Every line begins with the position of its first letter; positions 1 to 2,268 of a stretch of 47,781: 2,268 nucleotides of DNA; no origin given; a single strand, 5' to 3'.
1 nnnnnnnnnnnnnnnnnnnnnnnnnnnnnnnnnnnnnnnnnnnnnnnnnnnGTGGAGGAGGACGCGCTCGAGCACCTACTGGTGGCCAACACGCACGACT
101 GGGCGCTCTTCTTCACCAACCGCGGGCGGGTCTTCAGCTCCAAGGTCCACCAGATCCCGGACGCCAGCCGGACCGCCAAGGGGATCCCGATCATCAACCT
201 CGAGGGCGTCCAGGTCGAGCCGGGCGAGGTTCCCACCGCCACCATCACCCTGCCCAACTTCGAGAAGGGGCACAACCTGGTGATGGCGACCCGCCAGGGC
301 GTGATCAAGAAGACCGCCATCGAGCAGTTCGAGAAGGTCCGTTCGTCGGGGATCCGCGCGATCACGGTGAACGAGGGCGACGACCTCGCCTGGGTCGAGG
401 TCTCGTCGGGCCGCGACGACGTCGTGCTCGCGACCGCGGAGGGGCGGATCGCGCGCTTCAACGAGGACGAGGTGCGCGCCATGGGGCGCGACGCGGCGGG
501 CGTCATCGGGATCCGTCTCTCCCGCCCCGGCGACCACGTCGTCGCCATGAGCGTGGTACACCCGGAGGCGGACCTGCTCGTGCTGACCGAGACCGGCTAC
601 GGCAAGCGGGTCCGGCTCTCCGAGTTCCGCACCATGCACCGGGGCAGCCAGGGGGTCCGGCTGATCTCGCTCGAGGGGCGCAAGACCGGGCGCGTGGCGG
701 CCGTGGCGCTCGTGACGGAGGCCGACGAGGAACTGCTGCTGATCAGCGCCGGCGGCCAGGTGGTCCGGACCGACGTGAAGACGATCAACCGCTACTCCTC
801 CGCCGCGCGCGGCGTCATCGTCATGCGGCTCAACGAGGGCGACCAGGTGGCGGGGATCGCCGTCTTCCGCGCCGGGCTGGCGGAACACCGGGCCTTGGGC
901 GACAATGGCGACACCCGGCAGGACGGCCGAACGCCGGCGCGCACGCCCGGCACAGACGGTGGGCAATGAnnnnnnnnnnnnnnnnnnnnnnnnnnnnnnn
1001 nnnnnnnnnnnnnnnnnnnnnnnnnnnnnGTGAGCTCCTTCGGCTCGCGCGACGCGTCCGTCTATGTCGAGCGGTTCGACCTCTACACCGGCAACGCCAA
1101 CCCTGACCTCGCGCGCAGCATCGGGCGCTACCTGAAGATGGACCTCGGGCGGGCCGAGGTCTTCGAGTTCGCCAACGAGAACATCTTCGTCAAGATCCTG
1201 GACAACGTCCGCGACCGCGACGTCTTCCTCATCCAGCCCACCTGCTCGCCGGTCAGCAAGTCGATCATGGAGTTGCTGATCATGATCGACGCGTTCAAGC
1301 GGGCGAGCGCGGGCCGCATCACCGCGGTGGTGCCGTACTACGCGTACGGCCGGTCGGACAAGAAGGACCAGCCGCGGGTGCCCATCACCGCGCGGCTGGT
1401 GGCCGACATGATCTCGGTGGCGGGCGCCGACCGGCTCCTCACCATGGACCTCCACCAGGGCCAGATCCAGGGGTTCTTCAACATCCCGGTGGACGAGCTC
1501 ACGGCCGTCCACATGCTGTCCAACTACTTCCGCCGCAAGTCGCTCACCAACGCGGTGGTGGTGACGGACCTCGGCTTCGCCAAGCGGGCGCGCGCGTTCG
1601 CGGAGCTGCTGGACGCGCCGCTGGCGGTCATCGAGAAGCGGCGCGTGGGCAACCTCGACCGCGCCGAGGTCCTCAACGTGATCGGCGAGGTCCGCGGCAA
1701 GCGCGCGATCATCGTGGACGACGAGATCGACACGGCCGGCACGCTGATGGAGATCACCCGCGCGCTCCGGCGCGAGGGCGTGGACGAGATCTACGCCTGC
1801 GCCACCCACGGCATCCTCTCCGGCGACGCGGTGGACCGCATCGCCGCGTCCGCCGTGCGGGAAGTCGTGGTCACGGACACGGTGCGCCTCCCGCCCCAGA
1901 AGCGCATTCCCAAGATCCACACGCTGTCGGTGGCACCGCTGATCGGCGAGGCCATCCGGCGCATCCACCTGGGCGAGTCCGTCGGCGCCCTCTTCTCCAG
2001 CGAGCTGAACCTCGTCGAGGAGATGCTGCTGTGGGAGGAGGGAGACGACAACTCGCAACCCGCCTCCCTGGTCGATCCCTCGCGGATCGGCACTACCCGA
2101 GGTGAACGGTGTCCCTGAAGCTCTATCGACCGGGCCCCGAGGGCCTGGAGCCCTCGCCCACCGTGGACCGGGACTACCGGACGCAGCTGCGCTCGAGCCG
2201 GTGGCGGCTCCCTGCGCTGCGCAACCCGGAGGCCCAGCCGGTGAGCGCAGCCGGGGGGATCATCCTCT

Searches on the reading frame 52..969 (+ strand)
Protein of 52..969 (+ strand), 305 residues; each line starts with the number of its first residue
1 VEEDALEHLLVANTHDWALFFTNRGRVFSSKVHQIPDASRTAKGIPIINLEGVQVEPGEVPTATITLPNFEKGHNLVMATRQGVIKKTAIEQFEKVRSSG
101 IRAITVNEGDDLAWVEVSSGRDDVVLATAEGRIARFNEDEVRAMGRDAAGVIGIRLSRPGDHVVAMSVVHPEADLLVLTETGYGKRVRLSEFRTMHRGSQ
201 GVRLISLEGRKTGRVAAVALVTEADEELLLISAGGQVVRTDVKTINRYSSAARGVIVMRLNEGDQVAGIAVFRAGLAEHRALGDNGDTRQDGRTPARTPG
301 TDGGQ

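Call 58: search_protein_families(library=pfam, proteins=[window:52-969:+], max_evalue=0.0001)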
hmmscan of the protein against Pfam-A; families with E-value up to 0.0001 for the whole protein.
window:52-969:+ (305 aa): 1 family
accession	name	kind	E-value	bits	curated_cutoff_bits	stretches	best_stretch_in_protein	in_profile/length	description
PF03989.18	DNA_gyraseA_C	-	7.9e-61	201.7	27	5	122-169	1-47/48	DNA gyrase C-terminal domain, beta-propeller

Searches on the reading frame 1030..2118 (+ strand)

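Call 58: search_protein_families(library=pfam, proteins=[window:1030-2118:+], max_evalue=0.0001)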
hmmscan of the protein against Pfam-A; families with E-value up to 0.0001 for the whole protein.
window:1030-2118:+ (362 aa): 3 families
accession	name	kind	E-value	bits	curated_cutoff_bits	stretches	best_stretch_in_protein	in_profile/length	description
PF13793.12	Pribosyltran_N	-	4.5e-47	159.2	25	1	18-132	3-117/117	N-terminal domain of ribose phosphate pyrophosphokinase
PF14572.12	Pribosyl_synth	-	1.2e-30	107.3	27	1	215-322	75-183/184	Phosphoribosyl synthetase-associated domain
PF00156.33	Pribosyltran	-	1.2e-10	41.4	26.3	1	186-277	43-141/158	Phosphoribosyl transferase domain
